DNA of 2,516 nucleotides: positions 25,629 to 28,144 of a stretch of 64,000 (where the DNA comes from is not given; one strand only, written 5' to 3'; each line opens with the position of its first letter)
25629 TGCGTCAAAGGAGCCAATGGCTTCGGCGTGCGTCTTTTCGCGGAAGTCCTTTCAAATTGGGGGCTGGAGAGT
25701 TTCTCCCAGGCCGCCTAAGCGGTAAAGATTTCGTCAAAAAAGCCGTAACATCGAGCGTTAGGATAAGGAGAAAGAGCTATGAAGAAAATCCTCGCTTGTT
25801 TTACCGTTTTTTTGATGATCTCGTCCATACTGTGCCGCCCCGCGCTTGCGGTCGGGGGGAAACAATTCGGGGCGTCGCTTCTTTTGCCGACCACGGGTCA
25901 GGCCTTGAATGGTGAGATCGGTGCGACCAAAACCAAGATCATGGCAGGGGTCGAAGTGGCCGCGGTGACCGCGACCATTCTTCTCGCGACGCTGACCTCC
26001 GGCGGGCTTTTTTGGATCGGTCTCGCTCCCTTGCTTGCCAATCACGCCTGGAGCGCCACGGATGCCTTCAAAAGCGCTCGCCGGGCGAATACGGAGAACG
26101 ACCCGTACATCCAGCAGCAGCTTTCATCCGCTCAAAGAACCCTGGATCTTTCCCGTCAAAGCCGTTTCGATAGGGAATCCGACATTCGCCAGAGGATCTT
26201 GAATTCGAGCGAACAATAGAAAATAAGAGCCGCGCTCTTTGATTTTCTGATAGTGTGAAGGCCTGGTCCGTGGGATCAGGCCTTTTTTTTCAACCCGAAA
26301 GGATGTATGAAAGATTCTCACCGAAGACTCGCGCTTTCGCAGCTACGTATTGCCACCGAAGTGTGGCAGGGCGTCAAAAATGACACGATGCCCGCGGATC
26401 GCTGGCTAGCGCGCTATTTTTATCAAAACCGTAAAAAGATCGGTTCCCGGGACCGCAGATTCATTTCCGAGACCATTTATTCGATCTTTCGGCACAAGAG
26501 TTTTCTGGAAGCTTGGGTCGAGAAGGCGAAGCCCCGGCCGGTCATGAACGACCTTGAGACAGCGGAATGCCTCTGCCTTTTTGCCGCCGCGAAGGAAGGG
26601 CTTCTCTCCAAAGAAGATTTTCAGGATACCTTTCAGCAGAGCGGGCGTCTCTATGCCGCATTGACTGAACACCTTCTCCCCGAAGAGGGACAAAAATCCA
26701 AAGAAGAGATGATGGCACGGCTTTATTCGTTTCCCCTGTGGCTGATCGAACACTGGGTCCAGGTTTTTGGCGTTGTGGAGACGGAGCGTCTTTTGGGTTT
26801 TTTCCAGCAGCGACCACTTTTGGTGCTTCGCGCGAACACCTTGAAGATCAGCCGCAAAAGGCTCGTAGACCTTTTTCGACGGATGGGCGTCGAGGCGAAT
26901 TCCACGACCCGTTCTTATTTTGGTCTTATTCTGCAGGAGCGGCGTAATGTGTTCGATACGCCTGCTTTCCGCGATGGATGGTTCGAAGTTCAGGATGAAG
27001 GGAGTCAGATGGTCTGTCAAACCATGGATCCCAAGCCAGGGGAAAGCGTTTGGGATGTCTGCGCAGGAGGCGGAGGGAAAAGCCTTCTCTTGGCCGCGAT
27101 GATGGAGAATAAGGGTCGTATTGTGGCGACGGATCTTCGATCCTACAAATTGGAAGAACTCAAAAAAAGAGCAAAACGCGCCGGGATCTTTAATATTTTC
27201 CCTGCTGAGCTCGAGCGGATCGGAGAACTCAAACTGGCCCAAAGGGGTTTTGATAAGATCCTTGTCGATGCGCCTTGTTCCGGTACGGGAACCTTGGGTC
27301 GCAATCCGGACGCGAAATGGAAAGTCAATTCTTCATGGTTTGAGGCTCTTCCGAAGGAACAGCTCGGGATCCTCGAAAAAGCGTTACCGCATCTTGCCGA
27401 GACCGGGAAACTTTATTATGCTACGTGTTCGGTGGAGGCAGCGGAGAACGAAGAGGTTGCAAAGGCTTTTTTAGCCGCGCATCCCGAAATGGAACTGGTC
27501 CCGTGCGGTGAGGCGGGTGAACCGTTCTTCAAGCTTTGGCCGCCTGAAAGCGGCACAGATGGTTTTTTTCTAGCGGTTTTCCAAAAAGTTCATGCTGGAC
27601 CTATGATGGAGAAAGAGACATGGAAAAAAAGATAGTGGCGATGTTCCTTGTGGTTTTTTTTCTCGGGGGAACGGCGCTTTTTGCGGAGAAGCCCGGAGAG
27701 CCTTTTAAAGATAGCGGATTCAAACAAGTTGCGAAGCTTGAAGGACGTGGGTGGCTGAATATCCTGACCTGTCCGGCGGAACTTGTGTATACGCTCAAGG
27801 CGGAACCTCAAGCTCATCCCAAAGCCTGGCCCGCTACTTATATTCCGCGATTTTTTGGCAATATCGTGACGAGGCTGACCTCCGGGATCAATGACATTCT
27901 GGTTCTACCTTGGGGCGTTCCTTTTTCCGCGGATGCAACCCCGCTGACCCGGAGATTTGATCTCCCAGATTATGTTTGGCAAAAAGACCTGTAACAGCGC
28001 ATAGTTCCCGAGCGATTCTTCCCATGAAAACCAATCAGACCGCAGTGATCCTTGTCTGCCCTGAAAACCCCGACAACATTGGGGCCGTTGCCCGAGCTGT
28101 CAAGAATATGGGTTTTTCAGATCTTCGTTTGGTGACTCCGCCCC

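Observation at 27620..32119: Three paralogous small secreted proteins scattered among housekeeping genes within 4.5 kb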

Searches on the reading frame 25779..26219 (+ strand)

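Call 3: search_protein_families(library=ncbifam, proteins=[window:25779-26219:+], max_evalue=1)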
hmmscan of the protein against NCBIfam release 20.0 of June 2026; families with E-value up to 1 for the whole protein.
window:25779-26219:+ (146 aa): 1 family
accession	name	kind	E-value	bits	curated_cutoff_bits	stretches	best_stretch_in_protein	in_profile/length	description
TIGR04428.1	B12_rSAM_trp_MT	equivalog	0.14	10.5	500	1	36-139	370-472/558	tryptophan 2-C-methyltransferase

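Call 4: search_protein_families(library=pfam, proteins=[window:25779-26219:+], max_evalue=1)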
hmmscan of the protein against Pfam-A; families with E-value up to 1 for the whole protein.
window:25779-26219:+ (146 aa): 2 families
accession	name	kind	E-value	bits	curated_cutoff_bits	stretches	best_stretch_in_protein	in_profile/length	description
PF05130.17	FlgN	-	0.026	15.4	30.5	1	83-129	87-133/147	FlgN protein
PF21793.2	DUF6877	-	0.085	12.8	24.4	1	104-122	34-52/53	Family of unknown function (DUF6877)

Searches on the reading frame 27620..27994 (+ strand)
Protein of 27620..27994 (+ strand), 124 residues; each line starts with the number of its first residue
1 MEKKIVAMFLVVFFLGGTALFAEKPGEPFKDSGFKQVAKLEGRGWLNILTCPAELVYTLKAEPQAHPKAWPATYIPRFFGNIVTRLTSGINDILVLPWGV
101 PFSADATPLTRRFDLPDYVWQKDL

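Call 3: search_protein_families(library=ncbifam, proteins=[window:27620-27994:+], max_evalue=1)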
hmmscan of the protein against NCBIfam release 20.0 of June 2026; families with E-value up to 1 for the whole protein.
window:27620-27994:+ (124 aa): 0 families

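Call 4: search_protein_families(library=pfam, proteins=[window:27620-27994:+], max_evalue=1)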
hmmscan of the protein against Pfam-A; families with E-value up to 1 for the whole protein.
window:27620-27994:+ (124 aa): 0 families

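Call 11: find_homologous_proteins(query=window:27620-27991:+, max_evalue=0.001)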
Query window:27620-27991:+ (124 aa): 87 proteins with E <= 0.001 among 92 candidates.
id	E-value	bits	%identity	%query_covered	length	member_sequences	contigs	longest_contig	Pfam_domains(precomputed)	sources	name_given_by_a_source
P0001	9.4e-77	273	95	100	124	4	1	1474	-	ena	-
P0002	8.5e-49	183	65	100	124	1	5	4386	-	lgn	-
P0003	9.1e-42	160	61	99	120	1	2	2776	-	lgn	-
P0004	2.2e-39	152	60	99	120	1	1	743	-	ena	-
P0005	5.1e-38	148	58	99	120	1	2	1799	-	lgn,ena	-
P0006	7.8e-38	147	55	99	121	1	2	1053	-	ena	-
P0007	3.2e-37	145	56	99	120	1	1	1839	-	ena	-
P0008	1.1e-36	144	59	99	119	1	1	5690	-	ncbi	-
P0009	1.2e-36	143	57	99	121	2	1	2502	-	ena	-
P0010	1.5e-36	143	56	99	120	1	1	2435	-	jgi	jgi:hypothetical protein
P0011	1.5e-36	143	60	98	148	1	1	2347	-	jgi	jgi:hypothetical protein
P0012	1.7e-36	143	58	99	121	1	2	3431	-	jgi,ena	-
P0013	2.1e-36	143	56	99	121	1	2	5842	-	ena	-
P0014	2.2e-36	143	58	98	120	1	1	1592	-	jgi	jgi:hypothetical protein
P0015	2.7e-36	142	56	99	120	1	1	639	-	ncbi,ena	-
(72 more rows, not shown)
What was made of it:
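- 27620..27994 (+): Gene A (124 aa): divergent A-type relative of the TIGR04073 family. Signal peptide aa 1-22, mature domain aa 23-124 ending in the conserved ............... 87 orthologues, all Omnitrophota where named (call 11).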

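Call 23: search_protein_families(library=ncbifam, alignment_id=A2, max_evalue=1)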
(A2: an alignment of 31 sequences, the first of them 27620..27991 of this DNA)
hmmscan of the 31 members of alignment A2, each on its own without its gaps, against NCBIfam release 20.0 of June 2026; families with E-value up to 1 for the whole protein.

A. member 1, window:27620-27991:+ (124 aa): 0 families

B. families by the number of members that match (of 31 scanned): 7 families
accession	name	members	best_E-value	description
TIGR04073.1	exo_TIGR04073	4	0.0082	exosortase system-associated protein, TIGR04073 family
NF007400.1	PRK09929.1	4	0.071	DUF1471 family periplasmic protein YahO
NF011623.0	PRK15049.1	2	0.0063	L-asparagine permease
NF053579.1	LolA3_fam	2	0.089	LolA3 family protein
NF006104.0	PRK08257.1-3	1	0.087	acetyl-CoA acetyltransferase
TIGR00701.1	TIGR00701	1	0.11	protoporphyrinogen oxidase HemJ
NF047408.1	SA0632_fam_LP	1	0.12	SA0632 family lipoprotein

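Call 57: predict_structure(alignment_id=A7)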
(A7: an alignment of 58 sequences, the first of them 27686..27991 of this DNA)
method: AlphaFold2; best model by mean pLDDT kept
length: 102 residues; sequences in the alignment: 58
mean_pLDDT: 72.5   pTM: 0.58
mean pLDDT of the five models: 72.5, 64.9, 63.3, 62.9, 60.7
residues with pLDDT >= 90: 0; 70-90: 69; 50-70: 25; < 50: 8
segments of 3 or more residues with pLDDT < 50: 1-6
pLDDT, mean of each block of 10 residues (from residue 1): 47 73 79 80 83 85 84 71 69 62 40
secondary structure, 60 per line:
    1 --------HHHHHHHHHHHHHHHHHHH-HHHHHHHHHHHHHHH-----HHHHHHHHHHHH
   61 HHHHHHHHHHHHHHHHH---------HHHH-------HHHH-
elements in order: H9-27 H29-43 H49-77 H87-90 H98-101
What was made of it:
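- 27620..27994 (+): AF2 helices 9-27, 29-43 and 49-77 (call 57).
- The AF2 model of A is only moderately confident (pLDDT 72.5; call 57).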

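Call 72: search_solved_structures(query=A7, max_evalue=10, show_alignments=2)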
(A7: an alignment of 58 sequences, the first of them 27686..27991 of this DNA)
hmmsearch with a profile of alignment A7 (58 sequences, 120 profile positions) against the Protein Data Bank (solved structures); distinct sequences matched with E-value up to 10: 1.
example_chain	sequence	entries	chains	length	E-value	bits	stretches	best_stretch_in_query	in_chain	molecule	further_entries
6f0t_A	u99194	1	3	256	0.81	12.9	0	71-98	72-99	Pizza6-SFW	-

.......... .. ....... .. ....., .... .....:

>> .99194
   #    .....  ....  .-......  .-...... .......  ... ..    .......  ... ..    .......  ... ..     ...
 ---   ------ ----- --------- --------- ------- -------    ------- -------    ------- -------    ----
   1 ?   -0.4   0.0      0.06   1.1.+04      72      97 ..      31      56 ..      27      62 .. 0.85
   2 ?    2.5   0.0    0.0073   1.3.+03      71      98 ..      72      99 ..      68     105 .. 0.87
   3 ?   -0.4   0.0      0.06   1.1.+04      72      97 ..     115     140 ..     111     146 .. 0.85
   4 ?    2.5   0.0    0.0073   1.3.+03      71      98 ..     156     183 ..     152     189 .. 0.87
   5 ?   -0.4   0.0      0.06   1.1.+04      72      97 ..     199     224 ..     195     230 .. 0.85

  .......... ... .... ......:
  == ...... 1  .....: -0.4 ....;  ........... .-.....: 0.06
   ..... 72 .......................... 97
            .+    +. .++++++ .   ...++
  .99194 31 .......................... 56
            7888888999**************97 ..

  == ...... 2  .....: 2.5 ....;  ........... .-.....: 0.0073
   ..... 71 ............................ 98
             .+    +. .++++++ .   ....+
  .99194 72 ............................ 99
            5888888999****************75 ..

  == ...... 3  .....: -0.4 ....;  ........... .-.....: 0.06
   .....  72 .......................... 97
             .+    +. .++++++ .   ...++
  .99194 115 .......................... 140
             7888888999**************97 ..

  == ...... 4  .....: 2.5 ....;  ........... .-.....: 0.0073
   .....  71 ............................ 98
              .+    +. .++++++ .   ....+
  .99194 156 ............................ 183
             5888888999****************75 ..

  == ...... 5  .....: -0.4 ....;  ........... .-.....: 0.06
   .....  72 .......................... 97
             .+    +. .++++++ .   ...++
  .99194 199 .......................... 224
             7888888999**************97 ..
